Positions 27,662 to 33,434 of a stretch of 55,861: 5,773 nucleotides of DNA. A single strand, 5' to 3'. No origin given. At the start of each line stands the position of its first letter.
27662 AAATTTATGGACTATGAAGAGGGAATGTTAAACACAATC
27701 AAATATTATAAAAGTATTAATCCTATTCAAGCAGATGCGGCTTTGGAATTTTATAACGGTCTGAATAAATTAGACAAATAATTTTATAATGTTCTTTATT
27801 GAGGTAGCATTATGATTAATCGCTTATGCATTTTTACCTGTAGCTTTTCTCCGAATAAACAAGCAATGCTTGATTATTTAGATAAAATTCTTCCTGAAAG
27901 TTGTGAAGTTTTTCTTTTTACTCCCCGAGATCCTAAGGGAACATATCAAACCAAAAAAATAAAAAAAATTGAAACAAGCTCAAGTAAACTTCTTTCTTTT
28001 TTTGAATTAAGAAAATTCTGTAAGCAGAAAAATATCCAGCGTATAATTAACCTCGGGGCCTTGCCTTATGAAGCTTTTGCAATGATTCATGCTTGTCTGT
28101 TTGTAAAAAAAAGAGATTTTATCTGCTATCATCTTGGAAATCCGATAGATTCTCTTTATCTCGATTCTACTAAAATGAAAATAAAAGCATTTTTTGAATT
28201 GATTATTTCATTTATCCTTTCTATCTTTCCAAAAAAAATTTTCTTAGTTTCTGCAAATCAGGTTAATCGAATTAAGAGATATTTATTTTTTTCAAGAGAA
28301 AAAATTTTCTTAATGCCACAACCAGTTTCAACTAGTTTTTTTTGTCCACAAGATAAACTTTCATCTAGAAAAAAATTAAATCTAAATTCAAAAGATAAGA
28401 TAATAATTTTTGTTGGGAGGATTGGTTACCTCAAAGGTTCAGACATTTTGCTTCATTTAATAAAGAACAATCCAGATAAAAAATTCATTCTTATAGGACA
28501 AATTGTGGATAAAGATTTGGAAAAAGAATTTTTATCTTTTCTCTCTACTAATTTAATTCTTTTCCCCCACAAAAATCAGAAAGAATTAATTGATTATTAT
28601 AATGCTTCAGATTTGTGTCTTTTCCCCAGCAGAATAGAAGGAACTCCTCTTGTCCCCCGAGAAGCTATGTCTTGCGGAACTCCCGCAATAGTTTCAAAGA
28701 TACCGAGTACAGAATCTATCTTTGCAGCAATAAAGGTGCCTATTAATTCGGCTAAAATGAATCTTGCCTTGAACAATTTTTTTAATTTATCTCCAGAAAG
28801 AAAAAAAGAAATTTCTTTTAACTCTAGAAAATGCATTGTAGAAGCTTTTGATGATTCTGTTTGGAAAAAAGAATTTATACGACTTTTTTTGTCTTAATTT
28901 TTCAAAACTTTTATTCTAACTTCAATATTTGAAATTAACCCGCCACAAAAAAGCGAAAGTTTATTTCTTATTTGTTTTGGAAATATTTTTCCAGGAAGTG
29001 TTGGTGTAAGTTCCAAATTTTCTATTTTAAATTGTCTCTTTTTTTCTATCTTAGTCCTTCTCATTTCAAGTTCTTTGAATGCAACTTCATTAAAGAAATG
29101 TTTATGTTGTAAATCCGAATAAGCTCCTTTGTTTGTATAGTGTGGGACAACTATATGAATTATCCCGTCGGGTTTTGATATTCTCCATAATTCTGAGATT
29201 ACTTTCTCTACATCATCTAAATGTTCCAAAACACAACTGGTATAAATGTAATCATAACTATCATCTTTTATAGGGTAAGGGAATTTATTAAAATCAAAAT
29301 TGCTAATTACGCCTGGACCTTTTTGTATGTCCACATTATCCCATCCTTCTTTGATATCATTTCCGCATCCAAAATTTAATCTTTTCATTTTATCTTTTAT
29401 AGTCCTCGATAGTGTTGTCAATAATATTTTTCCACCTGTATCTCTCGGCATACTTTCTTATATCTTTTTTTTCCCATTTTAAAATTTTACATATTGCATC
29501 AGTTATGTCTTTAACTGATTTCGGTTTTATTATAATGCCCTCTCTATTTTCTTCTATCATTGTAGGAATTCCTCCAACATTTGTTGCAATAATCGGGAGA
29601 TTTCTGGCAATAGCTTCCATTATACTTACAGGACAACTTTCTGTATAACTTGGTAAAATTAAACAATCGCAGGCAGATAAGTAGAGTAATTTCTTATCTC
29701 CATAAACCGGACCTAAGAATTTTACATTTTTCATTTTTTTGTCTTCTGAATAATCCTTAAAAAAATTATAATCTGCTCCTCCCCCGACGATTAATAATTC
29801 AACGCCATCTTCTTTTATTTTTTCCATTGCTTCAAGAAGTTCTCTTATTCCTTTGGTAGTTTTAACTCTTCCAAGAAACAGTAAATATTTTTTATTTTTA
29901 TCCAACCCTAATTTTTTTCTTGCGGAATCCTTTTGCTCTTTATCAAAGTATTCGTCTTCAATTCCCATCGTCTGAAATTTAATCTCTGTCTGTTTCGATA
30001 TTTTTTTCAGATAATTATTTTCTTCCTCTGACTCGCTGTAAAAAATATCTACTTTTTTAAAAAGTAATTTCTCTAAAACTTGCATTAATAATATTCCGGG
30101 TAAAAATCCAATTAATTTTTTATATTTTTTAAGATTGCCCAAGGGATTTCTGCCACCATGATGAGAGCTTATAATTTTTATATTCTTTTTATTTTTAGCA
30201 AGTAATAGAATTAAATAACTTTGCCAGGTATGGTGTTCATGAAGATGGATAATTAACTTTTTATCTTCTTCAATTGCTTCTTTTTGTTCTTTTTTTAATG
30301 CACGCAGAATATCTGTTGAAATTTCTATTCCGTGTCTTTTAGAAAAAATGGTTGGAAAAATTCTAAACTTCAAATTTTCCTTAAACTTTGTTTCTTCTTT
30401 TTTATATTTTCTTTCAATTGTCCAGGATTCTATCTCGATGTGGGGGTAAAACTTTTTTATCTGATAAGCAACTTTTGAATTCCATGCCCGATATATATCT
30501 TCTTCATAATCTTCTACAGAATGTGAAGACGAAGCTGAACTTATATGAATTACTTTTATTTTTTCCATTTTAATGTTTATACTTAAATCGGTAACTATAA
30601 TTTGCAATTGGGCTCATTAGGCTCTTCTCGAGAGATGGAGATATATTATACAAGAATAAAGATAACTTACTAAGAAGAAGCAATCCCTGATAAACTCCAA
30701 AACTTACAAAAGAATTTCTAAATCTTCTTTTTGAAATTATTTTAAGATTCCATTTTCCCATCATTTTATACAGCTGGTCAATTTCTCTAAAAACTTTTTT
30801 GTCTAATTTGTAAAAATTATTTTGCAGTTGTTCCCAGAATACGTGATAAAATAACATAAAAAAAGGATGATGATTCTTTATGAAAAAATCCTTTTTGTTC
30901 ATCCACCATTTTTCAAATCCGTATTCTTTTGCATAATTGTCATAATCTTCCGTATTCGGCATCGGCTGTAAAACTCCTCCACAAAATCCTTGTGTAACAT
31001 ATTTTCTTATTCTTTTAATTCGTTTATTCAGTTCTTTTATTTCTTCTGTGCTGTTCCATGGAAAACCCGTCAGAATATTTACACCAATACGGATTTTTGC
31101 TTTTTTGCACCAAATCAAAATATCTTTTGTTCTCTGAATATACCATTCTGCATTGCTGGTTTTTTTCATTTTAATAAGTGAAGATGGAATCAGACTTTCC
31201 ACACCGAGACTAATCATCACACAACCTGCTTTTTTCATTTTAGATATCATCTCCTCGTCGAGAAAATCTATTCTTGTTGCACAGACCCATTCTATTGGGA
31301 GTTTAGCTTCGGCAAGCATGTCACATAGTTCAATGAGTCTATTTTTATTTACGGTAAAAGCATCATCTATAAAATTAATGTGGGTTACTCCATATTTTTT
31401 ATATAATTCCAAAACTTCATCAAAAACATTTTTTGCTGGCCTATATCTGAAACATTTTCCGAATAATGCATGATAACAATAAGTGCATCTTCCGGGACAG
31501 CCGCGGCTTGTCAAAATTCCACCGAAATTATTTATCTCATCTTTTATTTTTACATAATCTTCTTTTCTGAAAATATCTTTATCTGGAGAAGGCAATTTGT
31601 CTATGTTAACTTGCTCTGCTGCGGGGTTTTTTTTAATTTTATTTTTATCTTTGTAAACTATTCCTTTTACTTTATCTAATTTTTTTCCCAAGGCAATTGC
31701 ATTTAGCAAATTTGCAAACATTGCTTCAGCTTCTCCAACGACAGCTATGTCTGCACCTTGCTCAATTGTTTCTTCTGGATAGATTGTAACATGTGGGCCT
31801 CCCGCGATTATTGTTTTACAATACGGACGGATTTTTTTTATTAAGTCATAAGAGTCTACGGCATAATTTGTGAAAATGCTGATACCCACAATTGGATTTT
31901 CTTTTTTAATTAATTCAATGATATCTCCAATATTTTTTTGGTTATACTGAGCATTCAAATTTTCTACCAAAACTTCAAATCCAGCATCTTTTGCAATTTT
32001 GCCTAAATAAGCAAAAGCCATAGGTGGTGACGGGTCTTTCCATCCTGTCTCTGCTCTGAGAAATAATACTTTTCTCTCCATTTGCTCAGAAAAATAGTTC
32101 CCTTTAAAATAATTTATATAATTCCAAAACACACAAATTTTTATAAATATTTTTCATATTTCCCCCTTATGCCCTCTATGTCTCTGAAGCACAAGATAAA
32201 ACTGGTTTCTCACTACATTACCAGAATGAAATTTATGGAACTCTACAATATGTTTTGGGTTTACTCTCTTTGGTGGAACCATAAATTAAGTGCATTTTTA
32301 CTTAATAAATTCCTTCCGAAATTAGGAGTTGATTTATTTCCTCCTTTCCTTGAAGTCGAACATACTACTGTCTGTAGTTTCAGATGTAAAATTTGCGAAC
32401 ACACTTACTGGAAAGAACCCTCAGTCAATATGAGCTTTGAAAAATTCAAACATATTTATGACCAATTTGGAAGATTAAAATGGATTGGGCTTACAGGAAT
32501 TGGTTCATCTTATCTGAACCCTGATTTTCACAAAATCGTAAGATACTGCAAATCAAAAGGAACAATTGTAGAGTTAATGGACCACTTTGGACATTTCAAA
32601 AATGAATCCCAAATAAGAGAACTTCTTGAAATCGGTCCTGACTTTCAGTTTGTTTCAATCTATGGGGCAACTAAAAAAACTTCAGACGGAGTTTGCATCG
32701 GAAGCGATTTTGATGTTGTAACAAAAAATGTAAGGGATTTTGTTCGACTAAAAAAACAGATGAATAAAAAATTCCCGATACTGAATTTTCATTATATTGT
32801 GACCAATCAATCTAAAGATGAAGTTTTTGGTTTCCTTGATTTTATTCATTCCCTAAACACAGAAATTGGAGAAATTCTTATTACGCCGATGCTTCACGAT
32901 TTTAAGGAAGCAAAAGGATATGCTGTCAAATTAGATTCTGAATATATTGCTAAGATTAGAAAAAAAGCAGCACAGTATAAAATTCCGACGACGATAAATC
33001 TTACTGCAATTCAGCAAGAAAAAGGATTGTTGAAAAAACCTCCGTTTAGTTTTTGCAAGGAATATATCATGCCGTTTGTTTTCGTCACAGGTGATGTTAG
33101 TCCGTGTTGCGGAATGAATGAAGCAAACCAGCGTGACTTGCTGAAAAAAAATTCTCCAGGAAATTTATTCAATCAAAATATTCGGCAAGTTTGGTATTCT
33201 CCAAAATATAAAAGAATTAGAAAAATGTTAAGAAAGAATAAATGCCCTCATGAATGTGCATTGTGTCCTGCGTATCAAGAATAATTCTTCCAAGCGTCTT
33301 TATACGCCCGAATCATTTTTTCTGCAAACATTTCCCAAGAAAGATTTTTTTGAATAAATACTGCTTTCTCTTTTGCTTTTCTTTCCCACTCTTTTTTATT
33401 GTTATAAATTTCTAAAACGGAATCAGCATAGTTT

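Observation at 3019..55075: A ~52-kb archaeal glycosylation island carries twelve radical SAM enzymes and ends at aglB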

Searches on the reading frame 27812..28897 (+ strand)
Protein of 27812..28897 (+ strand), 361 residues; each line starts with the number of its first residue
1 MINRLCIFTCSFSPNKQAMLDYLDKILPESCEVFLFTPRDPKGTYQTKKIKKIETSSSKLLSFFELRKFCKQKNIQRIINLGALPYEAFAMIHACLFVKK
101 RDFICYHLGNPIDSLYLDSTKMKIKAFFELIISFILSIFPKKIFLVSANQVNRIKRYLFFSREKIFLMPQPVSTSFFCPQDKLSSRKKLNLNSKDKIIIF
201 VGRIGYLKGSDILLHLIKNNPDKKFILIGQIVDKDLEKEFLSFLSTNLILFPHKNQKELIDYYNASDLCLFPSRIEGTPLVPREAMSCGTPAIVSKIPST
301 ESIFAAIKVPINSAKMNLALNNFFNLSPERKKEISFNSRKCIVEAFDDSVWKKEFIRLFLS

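Call 7: search_protein_families(library=pfam, proteins=[window:27812-28897:+], max_evalue=0.01)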
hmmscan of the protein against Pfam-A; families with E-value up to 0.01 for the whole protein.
window:27812-28897:+ (361 aa): 4 families
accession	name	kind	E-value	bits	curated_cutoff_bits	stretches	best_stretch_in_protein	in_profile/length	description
PF00534.26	Glycos_transf_1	-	2.8e-23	82.8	26.4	1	184-306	4-133/172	Glycosyl transferases group 1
PF13692.12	Glyco_trans_1_4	-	1.7e-15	58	27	1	196-301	2-113/142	Glycosyl transferases group 1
PF20706.3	GT4-conflict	-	2.5e-06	27.2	26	1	254-296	270-312/385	Family 4 Glycosyltransferase in conflict systems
PF00982.27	Glyco_transf_20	-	0.0063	15.7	32.5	0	255-357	361-469/473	Glycosyltransferase family 20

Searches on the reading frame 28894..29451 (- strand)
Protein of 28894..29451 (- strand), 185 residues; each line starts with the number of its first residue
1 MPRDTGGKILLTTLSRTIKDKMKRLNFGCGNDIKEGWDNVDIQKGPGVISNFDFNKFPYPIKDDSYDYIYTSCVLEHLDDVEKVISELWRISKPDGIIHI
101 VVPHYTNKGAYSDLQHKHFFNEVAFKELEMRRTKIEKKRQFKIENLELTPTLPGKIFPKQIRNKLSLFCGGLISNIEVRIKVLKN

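Call 7: search_protein_families(library=pfam, proteins=[window:28894-29451:-], max_evalue=0.01)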
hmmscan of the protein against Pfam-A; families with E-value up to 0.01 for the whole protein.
window:28894-29451:- (185 aa): 6 families
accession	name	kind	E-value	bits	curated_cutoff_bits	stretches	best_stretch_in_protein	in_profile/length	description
PF08241.18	Methyltransf_11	-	8.6e-09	36.4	21.2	1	52-99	49-94/95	Methyltransferase domain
PF13489.12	Methyltransf_23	-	2.2e-07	31.2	27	1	14-120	16-145/164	Methyltransferase domain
PF08242.18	Methyltransf_12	-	2.9e-06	28.3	30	1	51-98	50-98/98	Methyltransferase domain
PF13847.12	Methyltransf_31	-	2.6e-05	24.4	27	1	53-104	62-113/145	Methyltransferase domain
PF13649.12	Methyltransf_25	-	0.00054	21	27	1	59-96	58-97/97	Methyltransferase domain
PF01209.24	Ubie_methyltran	-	0.0023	17.8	20.1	1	55-101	106-152/233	ubiE/COQ5 methyltransferase family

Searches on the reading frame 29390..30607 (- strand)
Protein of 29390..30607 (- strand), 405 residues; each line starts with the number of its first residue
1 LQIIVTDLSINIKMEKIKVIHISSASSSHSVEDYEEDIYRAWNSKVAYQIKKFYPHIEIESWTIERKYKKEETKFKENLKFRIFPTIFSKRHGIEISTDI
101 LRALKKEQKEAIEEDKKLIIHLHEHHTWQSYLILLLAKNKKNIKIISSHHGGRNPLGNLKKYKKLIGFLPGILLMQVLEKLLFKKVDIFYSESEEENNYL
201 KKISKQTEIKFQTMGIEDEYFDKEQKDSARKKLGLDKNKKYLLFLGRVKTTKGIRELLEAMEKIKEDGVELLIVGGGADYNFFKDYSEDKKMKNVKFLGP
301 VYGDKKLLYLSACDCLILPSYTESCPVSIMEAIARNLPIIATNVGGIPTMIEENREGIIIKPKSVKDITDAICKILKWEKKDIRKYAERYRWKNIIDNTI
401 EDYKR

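Call 7: search_protein_families(library=pfam, proteins=[window:29390-30607:-], max_evalue=0.01)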
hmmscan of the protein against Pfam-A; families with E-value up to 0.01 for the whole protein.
window:29390-30607:- (405 aa): 4 families
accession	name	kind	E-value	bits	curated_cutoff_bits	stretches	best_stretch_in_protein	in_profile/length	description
PF00534.26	Glycos_transf_1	-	4.7e-37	127.6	26.4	1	226-385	2-167/172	Glycosyl transferases group 1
PF13692.12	Glyco_trans_1_4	-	1.2e-30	107.1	27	1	240-377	2-141/142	Glycosyl transferases group 1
PF20706.3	GT4-conflict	-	7.3e-05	22.4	26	1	230-404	190-359/385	Family 4 Glycosyltransferase in conflict systems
PF13524.12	Glyco_trans_1_2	-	0.0042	17.5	25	0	255-390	3-125/144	Glycosyl transferase-like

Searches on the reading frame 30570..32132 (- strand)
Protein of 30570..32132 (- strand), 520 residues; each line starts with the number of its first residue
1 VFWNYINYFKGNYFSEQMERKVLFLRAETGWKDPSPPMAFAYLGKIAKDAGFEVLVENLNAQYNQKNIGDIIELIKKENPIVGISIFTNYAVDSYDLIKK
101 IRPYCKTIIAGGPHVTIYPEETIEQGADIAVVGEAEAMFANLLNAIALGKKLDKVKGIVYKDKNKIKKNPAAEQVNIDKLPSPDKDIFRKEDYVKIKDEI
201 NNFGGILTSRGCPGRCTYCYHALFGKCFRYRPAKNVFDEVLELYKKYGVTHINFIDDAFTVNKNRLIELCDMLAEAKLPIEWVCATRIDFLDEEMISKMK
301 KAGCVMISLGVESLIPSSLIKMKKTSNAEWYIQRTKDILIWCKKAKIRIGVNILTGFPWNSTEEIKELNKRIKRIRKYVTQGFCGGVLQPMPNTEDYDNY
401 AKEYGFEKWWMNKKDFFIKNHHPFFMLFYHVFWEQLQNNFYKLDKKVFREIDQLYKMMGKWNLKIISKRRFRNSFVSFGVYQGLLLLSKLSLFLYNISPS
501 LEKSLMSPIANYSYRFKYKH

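Call 5: search_protein_families(library=pfam, proteins=[window:30570-32132:-], max_evalue=0.01)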
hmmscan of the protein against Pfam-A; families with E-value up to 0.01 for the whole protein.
window:30570-32132:- (520 aa): 4 families
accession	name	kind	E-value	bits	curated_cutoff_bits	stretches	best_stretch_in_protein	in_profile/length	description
PF04055.27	Radical_SAM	-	5.6e-19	69.4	29.5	1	207-368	2-162/166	Radical SAM superfamily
PF02310.24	B12-binding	-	1.8e-16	60.5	32.1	1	36-142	13-120/121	B12 binding domain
PF01261.30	AP_endonuc_2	-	0.00018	21.7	31.1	0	243-373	3-149/249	Xylose isomerase-like TIM barrel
PF19864.5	Radical_SAM_N2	-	0.0026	17.7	29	1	107-155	88-134/151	Radical SAM proteins, N-terminal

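Call 12: search_protein_families(library=ncbifam, proteins=[window:30570-32132:-], max_evalue=0.001)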
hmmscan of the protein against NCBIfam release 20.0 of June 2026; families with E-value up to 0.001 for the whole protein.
window:30570-32132:- (520 aa): 26 families (the best 25 are shown)
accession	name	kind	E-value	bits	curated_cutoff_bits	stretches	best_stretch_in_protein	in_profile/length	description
TIGR02026.1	BchE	equivalog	5.1e-36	124.6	481.35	1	35-368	20-358/497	magnesium-protoporphyrin IX monomethyl ester anaerobic oxidative cyclase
TIGR04385.1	B12_rSAM_cofa1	equivalog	6e-35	121.3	450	1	95-339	90-331/438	B12 lower ligand biosynthesis radical SAM protein BzaD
TIGR03471.1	HpnJ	equivalog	1.2e-34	120.1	577.6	1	65-406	56-392/472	hopanoid biosynthesis associated radical SAM protein HpnJ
TIGR04072.2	rSAM_ladder_B12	equivalog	3.7e-33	114.8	360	1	89-388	81-362/443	lipid biosynthesis B12-binding/radical SAM protein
NF050148.1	rSAM_ApyD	equivalog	3.8e-33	114.8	750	1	90-406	89-399/645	RiPP biosynthesis radical SAM protein ApyD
TIGR04479.1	bcpD_PhpK_rSAM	subfamily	1.1e-32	113.1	600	1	70-374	101-408/504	PhpK family radical SAM P-methyltransferase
TIGR03975.1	rSAM_ocin_1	subfamily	1.1e-31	110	281.85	1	65-375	114-430/606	RiPP maturation radical SAM C-methyltransferase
TIGR04295.1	B12_rSAM_oligo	hypoth_equivalog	6e-29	101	400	1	96-398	92-382/422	TIGR04295 family B12-binding domain-containing radical SAM protein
TIGR04013.1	B12_SAM_MJ_1487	hypoth_equivalog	8.8e-29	100.5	251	1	55-255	16-203/382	TIGR04013 family B12-binding domain/radical SAM domain-containing protein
NF038361.1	rSAM_Sden_1168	equivalog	7.9e-26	90.7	575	1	96-368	162-444/560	Sden_1168 family B12-binding radical SAM P-methyltransferase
TIGR04014.1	B12_SAM_MJ_0865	equivalog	7e-24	84.4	360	1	77-370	37-331/434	methyl-coenzyme M reductase glutamine C-methyltransferase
NF033070.1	rSAM_AprD4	equivalog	3.8e-22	78.8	500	1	154-396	147-386/456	AprD4 family radical SAM diol-dehydratase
NF040542.1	rSAM_RCCLKC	equivalog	6e-22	78.4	450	1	81-374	51-349/423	arsinothricin biosynthesis radical SAM protein ArsL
TIGR04367.1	HpnR_B12_rSAM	equivalog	7.2e-19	67.7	650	1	37-378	22-355/490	hopanoid C-3 methylase HpnR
NF045585.1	rSAM_slr0320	equivalog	3.3e-17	62.2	775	1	98-338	132-374/511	photosystem II high light acclimation radical SAM protein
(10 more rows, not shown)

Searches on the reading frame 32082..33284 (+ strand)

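Call 5: search_protein_families(library=pfam, proteins=[window:32082-33284:+], max_evalue=0.01)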
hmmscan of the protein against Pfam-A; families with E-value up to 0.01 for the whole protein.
window:32082-33284:+ (400 aa): 2 families
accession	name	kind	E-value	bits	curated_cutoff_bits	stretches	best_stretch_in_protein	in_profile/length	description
PF13186.11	SPASM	-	7.7e-09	36.1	21.5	1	332-396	9-67/67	Iron-sulfur cluster-binding domain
PF04055.27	Radical_SAM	-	2e-05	25.3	29.5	1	92-254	1-165/166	Radical SAM superfamily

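Call 12: search_protein_families(library=ncbifam, proteins=[window:32082-33284:+], max_evalue=0.001)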
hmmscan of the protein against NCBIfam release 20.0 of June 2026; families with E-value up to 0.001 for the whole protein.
window:32082-33284:+ (400 aa): 6 families
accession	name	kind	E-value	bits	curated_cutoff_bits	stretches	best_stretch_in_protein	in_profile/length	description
TIGR04317.1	W_rSAM_matur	equivalog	2.4e-28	99.3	380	1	91-396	7-314/349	tungsten cofactor oxidoreductase radical SAM maturase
TIGR04311.1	rSAM_Geo_metal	subfamily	6e-17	61.8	400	1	87-254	2-173/423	radical SAM/SPASM family putative metalloenzyme maturase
NF033640.1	N_Twi_rSAM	subfamily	1.2e-07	31.2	170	1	333-395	14-69/398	twitch domain-containing radical SAM protein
TIGR04321.1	spiroSPASM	subfamily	3.2e-07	29.4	250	1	85-161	228-310/510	spiro-SPASM protein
TIGR03962.1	mycofact_rSAM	equivalog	4.9e-05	22.7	265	1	90-218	14-142/339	mycofactocin radical SAM maturase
TIGR04053.2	TIGR04053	equivalog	0.00039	19.8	395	1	92-224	12-149/366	TIGR04053 family radical SAM/SPASM domain-containing protein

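Call 75: search_protein_families(library=padloc, proteins=[window:32082-33284:+], max_evalue=0.00001)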
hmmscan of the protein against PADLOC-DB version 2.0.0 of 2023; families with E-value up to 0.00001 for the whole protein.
window:32082-33284:+ (400 aa): 0 families
